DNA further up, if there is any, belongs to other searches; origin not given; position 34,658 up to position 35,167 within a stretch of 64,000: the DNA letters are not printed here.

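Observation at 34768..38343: Minimal class II lanthipeptide locus with lanA downstream of lanM and translationally coupled to it (ATGA)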

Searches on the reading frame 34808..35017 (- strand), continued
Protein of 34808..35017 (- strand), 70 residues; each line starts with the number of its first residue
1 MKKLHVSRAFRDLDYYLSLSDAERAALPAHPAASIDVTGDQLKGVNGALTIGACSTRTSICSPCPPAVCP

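Call 70: find_encoding_contigs(protein=P0024, flank=10000, max_places=3)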
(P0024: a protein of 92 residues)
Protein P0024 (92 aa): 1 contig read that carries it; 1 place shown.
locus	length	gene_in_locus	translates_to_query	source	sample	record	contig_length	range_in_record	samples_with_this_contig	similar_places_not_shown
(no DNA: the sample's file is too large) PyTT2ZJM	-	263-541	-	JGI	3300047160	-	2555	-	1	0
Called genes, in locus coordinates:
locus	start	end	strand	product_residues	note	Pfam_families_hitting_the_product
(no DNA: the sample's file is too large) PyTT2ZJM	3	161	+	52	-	?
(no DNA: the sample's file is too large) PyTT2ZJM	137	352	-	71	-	-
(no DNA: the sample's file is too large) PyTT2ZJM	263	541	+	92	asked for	-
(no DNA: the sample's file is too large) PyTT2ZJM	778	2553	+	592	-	?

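Call 72: list_cluster_members(proteins=[window:34808-35017:-, P0002, P0007])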
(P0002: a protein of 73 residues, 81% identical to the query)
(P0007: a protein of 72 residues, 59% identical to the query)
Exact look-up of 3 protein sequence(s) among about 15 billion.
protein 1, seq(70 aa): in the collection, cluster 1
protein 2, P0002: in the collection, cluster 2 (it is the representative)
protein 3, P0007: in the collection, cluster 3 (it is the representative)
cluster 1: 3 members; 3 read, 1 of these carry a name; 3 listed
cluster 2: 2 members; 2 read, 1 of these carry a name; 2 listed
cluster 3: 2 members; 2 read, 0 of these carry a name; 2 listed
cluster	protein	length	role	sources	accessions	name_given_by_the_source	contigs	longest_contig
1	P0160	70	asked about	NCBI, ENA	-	-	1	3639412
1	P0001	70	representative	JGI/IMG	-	mersacidin/lichenicidin family type 2 lantibiotic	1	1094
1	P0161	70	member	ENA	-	-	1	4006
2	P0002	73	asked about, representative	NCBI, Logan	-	-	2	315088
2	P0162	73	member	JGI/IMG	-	mersacidin/lichenicidin family type 2 lantibiotic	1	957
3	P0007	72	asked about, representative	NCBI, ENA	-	-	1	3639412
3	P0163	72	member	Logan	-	-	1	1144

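Call 73: find_homologous_proteins(query=L013:16340-18640:-, max_evalue=1e-30)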
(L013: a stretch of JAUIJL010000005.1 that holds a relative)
Query L013:16340-18640:- (766 aa): 2573 proteins with E <= 1e-30 among 8000 candidates; the best 120 are listed.
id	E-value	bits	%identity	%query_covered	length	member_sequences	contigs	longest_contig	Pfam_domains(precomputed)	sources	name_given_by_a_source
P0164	0.0e+0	1471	89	100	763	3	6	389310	PF00005.34,PF03412.22,PF00664.29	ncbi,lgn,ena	-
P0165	0.0e+0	1280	79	96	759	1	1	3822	PF00005.34,PF03412.22,PF02463.26,PF00664.29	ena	-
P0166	0.0e+0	1266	78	96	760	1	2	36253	PF00005.34,PF03412.22,PF00664.29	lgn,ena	-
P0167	0.0e+0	1154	70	99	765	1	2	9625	PF00005.34,PF03412.22,PF02463.26,PF00664.29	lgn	-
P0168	0.0e+0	1117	69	96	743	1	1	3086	PF00005.34,PF03412.22,PF00664.29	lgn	-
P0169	0.0e+0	1096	69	95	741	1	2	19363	PF00005.34,PF03412.22,PF02463.26,PF00664.29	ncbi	-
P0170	0.0e+0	1091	69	94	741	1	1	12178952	PF00005.34,PF03412.22,PF02463.26,PF00664.29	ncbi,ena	-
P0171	0.0e+0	1082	69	94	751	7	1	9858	PF00005.34,PF03412.22,PF02463.26,PF00664.29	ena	-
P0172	0.0e+0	1072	70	92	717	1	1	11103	PF00005.34,PF03412.22,PF02463.26,PF00664.29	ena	-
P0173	0.0e+0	1070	69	93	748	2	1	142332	PF00005.34,PF03412.22,PF02463.26,PF00664.29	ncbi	ncbi:MAG TPA: peptidase domain-containing ABC transporter [Thermoanaerobaculia bacterium]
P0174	0.0e+0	1067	70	93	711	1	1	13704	PF00005.34,PF03412.22,PF02463.26,PF00664.29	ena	-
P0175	0.0e+0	1067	68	95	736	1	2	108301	PF00005.34,PF03412.22,PF02463.26,PF00664.29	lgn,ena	-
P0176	0.0e+0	1066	69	92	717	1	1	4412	PF00005.34,PF03412.22,PF02463.26,PF00664.29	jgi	jgi:ATP-binding cassette, subfamily B, bacterial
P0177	0.0e+0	1065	70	92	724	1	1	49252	PF00005.34,PF03412.22,PF02463.26,PF00664.29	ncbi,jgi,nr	ncbi:MAG TPA: peptidase domain-containing ABC transporter [Thermoanaerobaculia bacterium]|nr:peptida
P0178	0.0e+0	1064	69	93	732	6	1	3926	PF00005.34,PF03412.22,PF02463.26,PF00664.29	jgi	jgi:ATP-binding cassette, subfamily B, bacterial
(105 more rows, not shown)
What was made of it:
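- Tried and rejected: Looking for it through contig length was inconclusive (call 73).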

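Call 80: find_encoding_contigs(protein=P0010, flank=10000, max_places=3)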
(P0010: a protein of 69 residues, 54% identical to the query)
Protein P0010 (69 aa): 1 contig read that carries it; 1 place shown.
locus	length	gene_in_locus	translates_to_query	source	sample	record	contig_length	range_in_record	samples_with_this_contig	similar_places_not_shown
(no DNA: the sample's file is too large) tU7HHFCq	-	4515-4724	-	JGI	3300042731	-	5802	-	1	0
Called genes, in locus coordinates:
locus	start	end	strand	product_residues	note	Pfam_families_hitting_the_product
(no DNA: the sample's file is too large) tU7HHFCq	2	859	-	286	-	?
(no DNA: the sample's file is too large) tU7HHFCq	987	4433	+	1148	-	PF13575:DUF4135, PF05147:LANC_like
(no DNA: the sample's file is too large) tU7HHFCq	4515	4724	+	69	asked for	-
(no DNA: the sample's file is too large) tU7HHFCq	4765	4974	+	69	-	-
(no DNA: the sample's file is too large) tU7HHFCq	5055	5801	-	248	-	?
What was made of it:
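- On Two-peptide lantibiotic (alpha + beta): The P0010 locus has a second 69-aa gene of unknown relation (call 80).
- The P0010 locus shows the same order (call 80).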
